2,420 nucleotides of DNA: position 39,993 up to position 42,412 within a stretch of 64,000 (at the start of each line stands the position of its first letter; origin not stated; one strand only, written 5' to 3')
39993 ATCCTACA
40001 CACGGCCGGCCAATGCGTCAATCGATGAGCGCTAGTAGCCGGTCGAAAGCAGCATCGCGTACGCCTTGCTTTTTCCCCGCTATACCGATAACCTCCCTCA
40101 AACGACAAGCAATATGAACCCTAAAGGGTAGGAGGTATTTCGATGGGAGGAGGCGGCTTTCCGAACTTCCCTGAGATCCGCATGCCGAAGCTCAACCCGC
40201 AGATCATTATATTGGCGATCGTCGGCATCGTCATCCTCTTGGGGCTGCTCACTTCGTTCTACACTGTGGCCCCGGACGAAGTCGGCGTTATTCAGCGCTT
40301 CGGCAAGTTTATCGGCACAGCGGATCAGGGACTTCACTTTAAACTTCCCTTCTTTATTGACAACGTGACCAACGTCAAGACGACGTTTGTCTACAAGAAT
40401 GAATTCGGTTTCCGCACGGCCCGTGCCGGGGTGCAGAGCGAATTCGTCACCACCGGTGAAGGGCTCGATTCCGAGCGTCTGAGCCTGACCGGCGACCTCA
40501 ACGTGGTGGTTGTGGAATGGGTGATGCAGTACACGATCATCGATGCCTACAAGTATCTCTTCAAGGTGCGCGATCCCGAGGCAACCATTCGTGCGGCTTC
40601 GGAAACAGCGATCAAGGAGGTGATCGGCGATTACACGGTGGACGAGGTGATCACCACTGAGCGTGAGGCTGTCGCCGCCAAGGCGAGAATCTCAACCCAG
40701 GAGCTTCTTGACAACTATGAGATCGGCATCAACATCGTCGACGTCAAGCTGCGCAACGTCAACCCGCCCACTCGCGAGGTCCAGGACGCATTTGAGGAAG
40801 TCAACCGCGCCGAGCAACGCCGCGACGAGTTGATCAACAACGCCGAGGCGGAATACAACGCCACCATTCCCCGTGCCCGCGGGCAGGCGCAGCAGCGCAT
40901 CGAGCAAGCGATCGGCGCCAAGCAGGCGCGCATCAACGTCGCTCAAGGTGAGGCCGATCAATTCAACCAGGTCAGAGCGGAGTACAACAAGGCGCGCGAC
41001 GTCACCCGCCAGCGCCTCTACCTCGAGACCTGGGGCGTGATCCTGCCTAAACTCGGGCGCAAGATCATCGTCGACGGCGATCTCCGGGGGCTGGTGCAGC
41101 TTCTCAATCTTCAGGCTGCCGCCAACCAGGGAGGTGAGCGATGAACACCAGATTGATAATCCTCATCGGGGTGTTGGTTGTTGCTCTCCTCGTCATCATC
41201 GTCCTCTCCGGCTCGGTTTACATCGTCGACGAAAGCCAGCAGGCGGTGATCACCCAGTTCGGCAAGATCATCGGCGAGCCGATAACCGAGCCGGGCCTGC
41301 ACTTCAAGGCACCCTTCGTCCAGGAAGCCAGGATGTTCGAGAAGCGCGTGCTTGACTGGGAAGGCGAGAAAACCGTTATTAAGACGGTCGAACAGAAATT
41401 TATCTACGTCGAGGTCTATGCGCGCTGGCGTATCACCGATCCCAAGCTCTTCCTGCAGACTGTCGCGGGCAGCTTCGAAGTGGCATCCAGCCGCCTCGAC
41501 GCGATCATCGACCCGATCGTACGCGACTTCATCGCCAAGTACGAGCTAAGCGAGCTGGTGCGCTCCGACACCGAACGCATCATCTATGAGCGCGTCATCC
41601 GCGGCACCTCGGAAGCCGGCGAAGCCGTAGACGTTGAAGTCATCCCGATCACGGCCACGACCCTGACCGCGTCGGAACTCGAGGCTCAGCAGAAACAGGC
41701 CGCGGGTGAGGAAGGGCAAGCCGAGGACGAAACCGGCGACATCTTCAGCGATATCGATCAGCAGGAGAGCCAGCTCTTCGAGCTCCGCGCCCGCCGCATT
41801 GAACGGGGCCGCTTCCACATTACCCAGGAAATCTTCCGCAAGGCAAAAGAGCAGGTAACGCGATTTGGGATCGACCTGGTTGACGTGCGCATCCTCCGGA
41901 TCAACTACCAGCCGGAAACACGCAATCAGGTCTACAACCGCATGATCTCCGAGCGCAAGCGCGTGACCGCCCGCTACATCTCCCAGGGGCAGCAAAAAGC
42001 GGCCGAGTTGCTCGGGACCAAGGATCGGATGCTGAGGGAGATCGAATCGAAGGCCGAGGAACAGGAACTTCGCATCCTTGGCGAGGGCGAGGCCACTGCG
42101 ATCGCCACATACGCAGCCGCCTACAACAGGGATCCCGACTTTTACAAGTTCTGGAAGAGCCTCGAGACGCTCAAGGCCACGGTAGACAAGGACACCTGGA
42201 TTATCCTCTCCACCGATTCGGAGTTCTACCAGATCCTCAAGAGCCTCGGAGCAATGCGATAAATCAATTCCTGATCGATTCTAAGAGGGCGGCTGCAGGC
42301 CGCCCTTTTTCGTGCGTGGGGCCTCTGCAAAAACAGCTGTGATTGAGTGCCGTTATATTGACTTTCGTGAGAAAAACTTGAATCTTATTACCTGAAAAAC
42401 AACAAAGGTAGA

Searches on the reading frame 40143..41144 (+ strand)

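Call 64: search_protein_families(library=pfam, proteins=[window:40143-41144:+], max_evalue=0.00001)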
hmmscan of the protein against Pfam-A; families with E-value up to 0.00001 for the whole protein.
window:40143-41144:+ (333 aa): 1 family
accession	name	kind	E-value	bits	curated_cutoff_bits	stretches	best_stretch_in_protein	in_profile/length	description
PF01145.31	Band_7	-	3.2e-30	105.9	23.6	1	41-237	2-175/176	SPFH domain / Band 7 family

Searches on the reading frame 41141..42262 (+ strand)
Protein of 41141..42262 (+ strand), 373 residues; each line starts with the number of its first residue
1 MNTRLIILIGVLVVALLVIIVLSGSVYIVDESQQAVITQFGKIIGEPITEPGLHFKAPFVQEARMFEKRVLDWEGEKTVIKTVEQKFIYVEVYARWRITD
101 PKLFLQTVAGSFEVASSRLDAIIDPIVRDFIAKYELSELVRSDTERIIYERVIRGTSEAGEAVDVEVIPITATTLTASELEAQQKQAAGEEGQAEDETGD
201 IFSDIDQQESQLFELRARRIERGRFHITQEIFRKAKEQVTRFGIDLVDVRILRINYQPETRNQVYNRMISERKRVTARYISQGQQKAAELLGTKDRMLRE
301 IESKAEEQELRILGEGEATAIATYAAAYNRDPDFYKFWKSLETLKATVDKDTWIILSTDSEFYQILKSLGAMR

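Call 64: search_protein_families(library=pfam, proteins=[window:41141-42262:+], max_evalue=0.00001)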
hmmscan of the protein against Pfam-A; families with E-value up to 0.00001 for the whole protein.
window:41141-42262:+ (373 aa): 1 family
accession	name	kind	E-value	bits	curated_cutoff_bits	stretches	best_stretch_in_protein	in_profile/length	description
PF01145.31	Band_7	-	2.6e-26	93.2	23.6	2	28-204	2-166/176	SPFH domain / Band 7 family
